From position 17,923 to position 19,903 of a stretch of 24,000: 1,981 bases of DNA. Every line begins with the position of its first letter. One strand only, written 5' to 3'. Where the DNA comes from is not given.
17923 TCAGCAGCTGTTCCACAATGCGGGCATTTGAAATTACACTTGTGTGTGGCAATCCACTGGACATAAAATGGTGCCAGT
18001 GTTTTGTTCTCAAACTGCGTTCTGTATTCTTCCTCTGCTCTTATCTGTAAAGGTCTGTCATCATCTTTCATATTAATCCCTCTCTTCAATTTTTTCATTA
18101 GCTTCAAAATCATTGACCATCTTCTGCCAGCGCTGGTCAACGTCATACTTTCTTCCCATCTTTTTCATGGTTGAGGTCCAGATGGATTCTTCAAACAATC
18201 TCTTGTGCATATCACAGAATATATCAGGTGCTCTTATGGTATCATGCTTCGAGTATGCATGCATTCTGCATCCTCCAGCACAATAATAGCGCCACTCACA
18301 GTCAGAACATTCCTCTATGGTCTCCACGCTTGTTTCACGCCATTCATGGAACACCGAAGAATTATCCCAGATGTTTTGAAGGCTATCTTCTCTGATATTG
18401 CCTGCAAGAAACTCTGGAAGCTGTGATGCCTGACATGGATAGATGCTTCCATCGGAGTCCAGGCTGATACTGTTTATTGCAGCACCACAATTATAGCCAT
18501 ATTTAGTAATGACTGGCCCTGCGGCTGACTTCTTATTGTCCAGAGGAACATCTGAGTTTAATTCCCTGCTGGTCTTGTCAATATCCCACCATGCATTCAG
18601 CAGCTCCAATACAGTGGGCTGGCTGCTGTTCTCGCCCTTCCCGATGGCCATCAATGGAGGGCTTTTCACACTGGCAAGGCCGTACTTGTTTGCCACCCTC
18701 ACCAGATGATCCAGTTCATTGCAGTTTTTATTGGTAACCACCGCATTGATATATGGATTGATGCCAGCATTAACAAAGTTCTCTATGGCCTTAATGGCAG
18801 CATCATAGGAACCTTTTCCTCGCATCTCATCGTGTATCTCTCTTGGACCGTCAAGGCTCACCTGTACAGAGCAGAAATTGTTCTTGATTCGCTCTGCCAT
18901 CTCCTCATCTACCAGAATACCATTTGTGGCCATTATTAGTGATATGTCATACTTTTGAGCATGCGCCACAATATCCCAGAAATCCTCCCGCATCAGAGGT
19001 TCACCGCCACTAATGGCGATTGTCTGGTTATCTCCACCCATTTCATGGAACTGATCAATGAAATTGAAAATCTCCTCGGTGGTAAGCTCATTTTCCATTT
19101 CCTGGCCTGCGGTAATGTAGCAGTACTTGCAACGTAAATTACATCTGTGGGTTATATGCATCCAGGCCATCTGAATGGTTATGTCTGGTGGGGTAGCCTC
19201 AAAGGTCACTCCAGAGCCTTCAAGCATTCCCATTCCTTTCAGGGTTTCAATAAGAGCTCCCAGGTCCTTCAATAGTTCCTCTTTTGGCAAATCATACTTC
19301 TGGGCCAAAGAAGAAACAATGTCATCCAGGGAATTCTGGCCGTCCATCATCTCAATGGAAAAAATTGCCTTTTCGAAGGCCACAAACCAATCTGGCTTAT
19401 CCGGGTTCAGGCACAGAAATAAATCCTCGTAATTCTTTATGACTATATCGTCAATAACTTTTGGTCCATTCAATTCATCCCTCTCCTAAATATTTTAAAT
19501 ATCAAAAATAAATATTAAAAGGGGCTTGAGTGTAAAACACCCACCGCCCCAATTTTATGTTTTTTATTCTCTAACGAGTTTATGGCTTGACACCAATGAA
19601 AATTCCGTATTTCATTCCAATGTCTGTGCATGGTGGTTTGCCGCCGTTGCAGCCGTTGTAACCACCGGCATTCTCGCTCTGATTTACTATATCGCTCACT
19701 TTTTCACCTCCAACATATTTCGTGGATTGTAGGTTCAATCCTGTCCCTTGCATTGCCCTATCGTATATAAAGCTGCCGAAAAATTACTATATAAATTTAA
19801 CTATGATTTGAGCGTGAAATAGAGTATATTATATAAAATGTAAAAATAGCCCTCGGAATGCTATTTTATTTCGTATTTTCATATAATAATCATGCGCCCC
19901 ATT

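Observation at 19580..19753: Unannotated 39-aa (or 57-aa) Cys/Gly-rich peptide with Gly-Gly leader boundary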

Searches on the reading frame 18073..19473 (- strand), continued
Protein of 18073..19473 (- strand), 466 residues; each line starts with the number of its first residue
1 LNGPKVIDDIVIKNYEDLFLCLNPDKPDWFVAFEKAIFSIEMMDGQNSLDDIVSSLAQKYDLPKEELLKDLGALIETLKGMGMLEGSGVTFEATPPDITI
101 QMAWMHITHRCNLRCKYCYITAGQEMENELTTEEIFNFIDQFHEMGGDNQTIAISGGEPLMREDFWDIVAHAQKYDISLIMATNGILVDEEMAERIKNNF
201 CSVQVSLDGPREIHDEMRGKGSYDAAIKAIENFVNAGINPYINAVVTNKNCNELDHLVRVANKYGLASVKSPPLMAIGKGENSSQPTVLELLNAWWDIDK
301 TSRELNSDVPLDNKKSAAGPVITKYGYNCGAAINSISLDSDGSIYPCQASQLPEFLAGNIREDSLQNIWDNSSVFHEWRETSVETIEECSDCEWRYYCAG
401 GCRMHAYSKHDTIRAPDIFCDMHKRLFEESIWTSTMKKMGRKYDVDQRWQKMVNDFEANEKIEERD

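Call 85: fold_search(model_id=the predicted structure, library=pdb)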
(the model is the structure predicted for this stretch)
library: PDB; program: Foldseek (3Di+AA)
matches with E <= 10: 1753; with E <= 0.001: 159
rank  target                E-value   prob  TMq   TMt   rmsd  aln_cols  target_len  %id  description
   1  5why_B                3.0e-24  1.00  0.66  0.73   5.7       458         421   22  Structural Insights into Thioether Bond Formation in the Biosynthesis of Sactipeptides (released 2017-07-26)
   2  5wgg_A                4.0e-24  1.00  0.68  0.72   5.6       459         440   21  Structural Insights into Thioether Bond Formation in the Biosynthesis of Sactipeptides (released 2017-07-26)
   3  5why_A                1.1e-23  1.00  0.67  0.74   5.3       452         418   22  Structural Insights into Thioether Bond Formation in the Biosynthesis of Sactipeptides (released 2017-07-26)
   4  5v1s_A                1.4e-19  1.00  0.58  0.63  13.9       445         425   17  Crystal structure of Streptococcus suis SuiB bound to S-adenosylmethionine (released 2017-08-30)
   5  6efn                  3.4e-19  1.00  0.50  0.60  11.9       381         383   18  Structure of a RiPP maturase, SkfB (released 2018-10-24)
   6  5v1q_B                1.7e-18  1.00  0.57  0.60  13.9       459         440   16  Crystal structure of Streptococcus suis SuiB (released 2017-08-30)
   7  5v1t_A                2.0e-18  1.00  0.57  0.60  14.4       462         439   16  Crystal structure of Streptococcus suis SuiB bound to precursor peptide SuiA (released 2017-08-30)
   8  5v1s_B                3.0e-18  1.00  0.54  0.59  14.0       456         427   15  Crystal structure of Streptococcus suis SuiB bound to S-adenosylmethionine (released 2017-08-30)
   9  5v1q_A                3.3e-18  1.00  0.56  0.61  14.2       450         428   17  Crystal structure of Streptococcus suis SuiB (released 2017-08-30)
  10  4k37_A                3.5e-18  1.00  0.61  0.76   5.1       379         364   22  Native anSMEcpe with bound AdoMet (released 2013-05-08)
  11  4k38_A                1.2e-17  1.00  0.61  0.75   5.1       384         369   22  Native anSMEcpe with bound AdoMet and Kp18Cys peptide (released 2013-05-08)
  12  4k36_A                1.6e-17  1.00  0.62  0.74   5.7       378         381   21  His6 tagged anSMEcpe with bound AdoMet (released 2013-05-08)
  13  4k39_A                3.7e-17  1.00  0.60  0.76   5.2       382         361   22  Native anSMEcpe with bound AdoMet and Cp18Cys peptide (released 2013-05-08)
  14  8vpo                  6.1e-17  1.00  0.67  0.69   5.0       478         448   15  X-Ray Crystal Structure of TigE from Paramaledivibacter caminithermalis (released 2024-02-07)
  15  4k36_B                6.9e-17  1.00  0.60  0.75   3.9       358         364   23  His6 tagged anSMEcpe with bound AdoMet (released 2013-05-08)
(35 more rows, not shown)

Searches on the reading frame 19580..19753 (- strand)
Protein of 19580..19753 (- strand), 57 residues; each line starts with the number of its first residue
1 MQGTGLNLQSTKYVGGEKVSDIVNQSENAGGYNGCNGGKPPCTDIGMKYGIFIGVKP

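Call 6: search_protein_families(library=pfam, proteins=[window:19580-19753:-], max_evalue=0.01)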
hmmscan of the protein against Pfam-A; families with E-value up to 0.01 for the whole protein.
window:19580-19753:- (57 aa): 0 families

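Call 7: search_protein_families(library=ncbifam, proteins=[window:19580-19753:-], max_evalue=0.01)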
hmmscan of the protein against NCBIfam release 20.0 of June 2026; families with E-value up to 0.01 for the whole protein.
window:19580-19753:- (57 aa): 0 families

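Call 8: find_homologous_proteins(query=window:19580-19753:-, max_evalue=10)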
Query window:19580-19753:- (57 aa): 8 proteins with E <= 10 among 8 candidates.
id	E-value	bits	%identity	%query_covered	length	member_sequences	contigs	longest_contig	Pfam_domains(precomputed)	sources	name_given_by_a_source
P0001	2.2e-31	124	100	100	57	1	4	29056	-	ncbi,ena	-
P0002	2.8e-30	120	98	100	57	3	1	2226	-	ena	-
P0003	5.7e-21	91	79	100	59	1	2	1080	-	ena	-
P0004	3.7e-20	88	77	100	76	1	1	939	-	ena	-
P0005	4.6e-19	85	80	88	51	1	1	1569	-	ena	-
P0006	2.2e-14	70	65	93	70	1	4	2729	-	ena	-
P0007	9.2e-14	68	82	68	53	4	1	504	-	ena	-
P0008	8.3e-5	40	64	65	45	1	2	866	-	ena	-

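Call 13: find_encoding_contigs(protein=P0001, flank=10000, max_places=6)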
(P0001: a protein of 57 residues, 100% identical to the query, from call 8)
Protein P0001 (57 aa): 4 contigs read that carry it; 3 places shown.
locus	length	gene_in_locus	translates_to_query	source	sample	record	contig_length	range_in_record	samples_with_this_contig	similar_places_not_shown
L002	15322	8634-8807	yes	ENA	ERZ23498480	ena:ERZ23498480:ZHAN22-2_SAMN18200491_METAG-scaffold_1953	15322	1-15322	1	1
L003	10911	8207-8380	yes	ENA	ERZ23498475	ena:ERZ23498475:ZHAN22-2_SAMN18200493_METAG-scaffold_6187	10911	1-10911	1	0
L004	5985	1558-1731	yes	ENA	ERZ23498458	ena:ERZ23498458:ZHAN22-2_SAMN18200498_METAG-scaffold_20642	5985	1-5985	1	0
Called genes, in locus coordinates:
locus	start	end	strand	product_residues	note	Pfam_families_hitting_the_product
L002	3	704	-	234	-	?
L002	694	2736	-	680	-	PF02518:HATPase_c, PF13589:HATPase_c_3, PF09239:Topo-VIb_trans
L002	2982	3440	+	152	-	PF01090:Ribosomal_S19e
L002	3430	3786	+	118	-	PF01984:dsDNA_bind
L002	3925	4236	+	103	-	PF01198:Ribosomal_L31e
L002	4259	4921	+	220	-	PF01912:eIF-6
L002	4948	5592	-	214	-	PF13483:Lactamase_B_3, PF12706:Lactamase_B_2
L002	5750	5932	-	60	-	-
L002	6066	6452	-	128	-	-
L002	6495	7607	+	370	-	PF00005:ABC_tran, PF13304:AAA_21 (weak)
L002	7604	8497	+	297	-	-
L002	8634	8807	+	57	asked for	-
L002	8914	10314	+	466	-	PF05402:PqqD (weak), PF13353:Fer4_12 (weak), PF04055:Radical_SAM, PF13186:SPASM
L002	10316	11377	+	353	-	PF04055:Radical_SAM, PF13186:SPASM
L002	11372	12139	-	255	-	PF01946:Thi4, PF01494:FAD_binding_3 (weak), PF00890:FAD_binding_2 (weak), PF01266:DAO (weak), PF07992:Pyr_redox_2 (weak), PF12831:FAD_oxidored, PF13450:NAD_binding_8 (weak)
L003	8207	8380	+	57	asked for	-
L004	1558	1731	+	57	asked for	-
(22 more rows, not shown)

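Call 14: find_encoding_contigs(protein=P0006, flank=5000, max_places=6)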
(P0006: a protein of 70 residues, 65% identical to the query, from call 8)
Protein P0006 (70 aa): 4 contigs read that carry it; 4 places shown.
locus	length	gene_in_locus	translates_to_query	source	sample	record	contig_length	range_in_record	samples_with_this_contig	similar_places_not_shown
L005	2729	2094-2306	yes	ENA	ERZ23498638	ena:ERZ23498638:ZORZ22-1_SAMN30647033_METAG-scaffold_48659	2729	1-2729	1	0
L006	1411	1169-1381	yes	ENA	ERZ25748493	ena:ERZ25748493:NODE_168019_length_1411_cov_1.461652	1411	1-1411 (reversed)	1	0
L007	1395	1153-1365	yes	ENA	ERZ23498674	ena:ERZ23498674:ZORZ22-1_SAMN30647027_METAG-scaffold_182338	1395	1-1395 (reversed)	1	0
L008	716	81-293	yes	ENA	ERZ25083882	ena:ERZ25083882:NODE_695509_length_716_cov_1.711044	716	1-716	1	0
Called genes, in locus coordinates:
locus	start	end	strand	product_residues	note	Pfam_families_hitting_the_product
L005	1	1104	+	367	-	?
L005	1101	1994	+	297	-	-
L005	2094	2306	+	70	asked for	-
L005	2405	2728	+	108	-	?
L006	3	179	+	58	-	?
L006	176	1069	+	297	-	-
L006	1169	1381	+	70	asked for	-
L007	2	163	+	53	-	?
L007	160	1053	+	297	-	-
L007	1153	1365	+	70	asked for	-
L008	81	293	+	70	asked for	-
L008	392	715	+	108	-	?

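Call 15: find_encoding_contigs(protein=P0008, flank=5000, max_places=6)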
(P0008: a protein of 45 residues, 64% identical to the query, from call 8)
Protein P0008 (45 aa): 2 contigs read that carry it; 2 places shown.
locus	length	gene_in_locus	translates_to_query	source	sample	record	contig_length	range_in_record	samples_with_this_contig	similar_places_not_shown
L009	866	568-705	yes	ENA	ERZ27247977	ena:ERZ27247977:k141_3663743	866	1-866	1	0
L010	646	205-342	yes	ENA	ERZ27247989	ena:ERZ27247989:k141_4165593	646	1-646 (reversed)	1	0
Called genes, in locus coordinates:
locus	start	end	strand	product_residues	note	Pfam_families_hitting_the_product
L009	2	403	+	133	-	?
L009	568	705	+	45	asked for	-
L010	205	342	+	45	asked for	-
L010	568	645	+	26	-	?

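Call 16: find_encoding_contigs(protein=P0003, flank=5000, max_places=4)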
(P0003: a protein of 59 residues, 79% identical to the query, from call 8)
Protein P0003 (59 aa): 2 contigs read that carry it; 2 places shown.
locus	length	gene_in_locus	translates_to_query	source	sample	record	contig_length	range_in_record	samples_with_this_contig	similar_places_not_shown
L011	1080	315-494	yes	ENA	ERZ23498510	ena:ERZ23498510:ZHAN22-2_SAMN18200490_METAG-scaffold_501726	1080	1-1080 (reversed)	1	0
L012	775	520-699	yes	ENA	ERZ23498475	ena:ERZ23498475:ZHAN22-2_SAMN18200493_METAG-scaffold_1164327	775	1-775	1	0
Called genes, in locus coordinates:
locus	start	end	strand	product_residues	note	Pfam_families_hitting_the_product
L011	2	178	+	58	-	?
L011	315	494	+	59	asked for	-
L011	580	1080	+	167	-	?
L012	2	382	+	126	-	?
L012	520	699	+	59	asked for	-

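Call 17: find_encoding_contigs(protein=P0004, flank=5000, max_places=4)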
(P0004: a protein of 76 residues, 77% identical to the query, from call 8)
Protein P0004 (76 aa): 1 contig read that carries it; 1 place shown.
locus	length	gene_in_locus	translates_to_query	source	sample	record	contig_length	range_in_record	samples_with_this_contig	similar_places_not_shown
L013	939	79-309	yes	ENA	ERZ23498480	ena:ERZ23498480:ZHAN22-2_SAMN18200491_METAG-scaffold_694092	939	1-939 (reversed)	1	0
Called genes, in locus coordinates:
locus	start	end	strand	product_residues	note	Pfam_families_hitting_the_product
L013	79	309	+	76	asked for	-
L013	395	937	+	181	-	?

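Call 18: find_encoding_contigs(protein=P0005, flank=5000, max_places=4)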
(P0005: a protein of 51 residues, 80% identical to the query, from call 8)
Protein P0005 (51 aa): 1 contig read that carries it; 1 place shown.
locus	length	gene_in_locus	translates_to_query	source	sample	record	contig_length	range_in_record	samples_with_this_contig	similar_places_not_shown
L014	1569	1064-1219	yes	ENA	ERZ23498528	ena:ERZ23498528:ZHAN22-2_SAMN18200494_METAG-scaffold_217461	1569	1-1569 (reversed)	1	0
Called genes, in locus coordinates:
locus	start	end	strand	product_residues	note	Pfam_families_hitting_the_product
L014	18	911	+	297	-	-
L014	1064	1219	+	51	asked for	-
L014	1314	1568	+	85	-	?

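Call 19: find_encoding_contigs(protein=P0007, flank=5000, max_places=4)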
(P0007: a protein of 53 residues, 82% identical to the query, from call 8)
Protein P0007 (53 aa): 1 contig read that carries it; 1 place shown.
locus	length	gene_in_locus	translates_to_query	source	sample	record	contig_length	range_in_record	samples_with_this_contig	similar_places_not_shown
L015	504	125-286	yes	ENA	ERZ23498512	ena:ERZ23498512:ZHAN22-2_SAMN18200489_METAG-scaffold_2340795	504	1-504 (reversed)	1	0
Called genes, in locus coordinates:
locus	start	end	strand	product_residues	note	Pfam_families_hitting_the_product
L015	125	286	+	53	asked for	-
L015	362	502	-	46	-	?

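Call 20: find_encoding_contigs(protein=P0002, flank=5000, max_places=4)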
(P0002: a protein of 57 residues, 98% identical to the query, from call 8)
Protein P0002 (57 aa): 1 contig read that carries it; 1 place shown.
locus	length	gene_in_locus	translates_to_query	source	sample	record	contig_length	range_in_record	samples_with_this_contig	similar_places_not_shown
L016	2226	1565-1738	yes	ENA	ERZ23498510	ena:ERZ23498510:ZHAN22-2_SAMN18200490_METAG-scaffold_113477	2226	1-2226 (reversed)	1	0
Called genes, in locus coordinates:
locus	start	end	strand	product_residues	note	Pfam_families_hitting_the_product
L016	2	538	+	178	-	?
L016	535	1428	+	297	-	-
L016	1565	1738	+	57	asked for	-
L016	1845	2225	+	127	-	?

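Call 27: find_related_loci(query=A1, collection=metagenome_contigs, flank=8000)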
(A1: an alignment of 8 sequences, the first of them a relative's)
Query A1 (57 aa) in metagenome_contigs; peptide patterns used: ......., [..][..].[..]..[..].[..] (x = any residue, [..] = any of these).
600 stretches matched a pattern, but none encodes a relative of the query by tblastn (E <= 1e-3).

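Call 31: search_protein_representatives(alignment_id=A1)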
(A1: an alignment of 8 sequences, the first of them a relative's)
Query: 8 sequences, 58 profile positions. Proteins with E-value up to 0.001 (for the whole library): 7; up to 1e-10: 4; up to 1e-30: 1. The best 7 are listed.
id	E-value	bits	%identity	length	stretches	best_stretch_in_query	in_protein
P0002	2.1e-31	123.5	-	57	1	1-57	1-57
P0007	2.7e-27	110.3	-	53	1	7-57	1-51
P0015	1.8e-17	78.9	-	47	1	12-56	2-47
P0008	2.8e-16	75.0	-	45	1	19-55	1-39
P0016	3.4e-08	49.2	-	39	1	19-55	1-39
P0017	7.0e-08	48.2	-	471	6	38-48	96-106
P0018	3.1e-05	39.7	-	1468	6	32-46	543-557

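Call 33: find_encoding_contigs(protein=P0016, flank=8000, max_places=4)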
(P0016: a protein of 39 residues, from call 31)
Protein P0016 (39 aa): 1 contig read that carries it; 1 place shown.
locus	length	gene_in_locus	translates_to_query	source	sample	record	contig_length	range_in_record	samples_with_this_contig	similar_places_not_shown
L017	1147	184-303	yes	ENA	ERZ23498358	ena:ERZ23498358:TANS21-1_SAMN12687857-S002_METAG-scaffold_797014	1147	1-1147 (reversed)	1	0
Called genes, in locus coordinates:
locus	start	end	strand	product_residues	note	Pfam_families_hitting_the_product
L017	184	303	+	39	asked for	-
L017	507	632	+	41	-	-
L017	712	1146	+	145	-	?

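Call 34: find_encoding_contigs(protein=P0015, flank=8000, max_places=4)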
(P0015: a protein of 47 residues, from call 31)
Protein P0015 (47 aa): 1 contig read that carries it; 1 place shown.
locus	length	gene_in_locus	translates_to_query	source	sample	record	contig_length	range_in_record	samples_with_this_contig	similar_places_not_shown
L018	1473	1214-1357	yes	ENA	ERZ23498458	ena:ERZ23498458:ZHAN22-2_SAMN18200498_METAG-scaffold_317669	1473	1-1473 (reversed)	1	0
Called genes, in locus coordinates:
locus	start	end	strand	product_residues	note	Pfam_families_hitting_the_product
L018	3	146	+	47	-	?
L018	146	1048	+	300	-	-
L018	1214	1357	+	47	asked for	-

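Call 73: find_homologous_proteins(query=A4, max_evalue=10)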
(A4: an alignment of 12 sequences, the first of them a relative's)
Query A4 (12 sequences) (57 aa, profile of the alignment): 18 proteins with E <= 10 among 196 candidates.
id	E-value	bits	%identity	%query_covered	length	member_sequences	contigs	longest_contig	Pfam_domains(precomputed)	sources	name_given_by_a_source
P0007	3.1e-19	87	82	68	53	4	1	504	-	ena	-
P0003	4.2e-19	86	79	100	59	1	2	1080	-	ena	-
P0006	4.5e-18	83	65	93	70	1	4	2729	-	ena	-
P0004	1.2e-17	81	77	100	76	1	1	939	-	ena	-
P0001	1.5e-17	81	100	100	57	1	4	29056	-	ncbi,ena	-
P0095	2.6e-17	80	68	72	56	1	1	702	-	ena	-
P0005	3.1e-17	80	80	88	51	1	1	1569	-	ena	-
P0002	3.6e-17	80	98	100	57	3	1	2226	-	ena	-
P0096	2.3e-16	77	73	68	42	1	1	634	-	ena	-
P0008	7.6e-16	76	64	65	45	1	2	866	-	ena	-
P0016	1.2e-15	75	54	65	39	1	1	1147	-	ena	-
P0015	1.0e-14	72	68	65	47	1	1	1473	-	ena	-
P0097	1.9e-14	71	68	68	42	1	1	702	-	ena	-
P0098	1.1e-13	69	36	74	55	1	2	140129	-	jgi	-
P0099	6.9e-13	66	63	96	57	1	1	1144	-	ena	-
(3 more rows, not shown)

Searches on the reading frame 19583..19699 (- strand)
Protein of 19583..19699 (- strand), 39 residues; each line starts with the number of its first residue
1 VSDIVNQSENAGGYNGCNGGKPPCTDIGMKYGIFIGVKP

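Call 50: find_related_loci(query=A2, collection=metagenome_contigs, flank=6000)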
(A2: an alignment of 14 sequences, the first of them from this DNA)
Query A2 (39 aa) in metagenome_contigs; peptide patterns used: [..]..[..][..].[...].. (x = any residue, [..] = any of these).
11 stretches matched a pattern; 1 encode a relative of the query (tblastn E <= 1e-3); 1 distinct loci.
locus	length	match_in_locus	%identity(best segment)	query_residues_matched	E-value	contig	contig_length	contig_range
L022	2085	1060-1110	59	19-35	6e-6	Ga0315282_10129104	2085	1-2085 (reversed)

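Call 59: search_protein_families(library=ncbifam, alignment_id=A2, max_evalue=10)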
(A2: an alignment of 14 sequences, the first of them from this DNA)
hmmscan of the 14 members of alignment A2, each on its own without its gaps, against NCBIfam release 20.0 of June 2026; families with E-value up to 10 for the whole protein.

A. member 1, seq(39 aa): 1 family
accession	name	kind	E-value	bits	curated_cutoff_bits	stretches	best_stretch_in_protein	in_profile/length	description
TIGR01149.1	mtrG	equivalog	0.12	12.3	50.65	1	21-37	41-57/70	tetrahydromethanopterin S-methyltransferase subunit MtrG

B. families by the number of members that match (of 14 scanned): 1 family
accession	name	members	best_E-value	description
TIGR01149.1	mtrG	6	0.051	tetrahydromethanopterin S-methyltransferase subunit MtrG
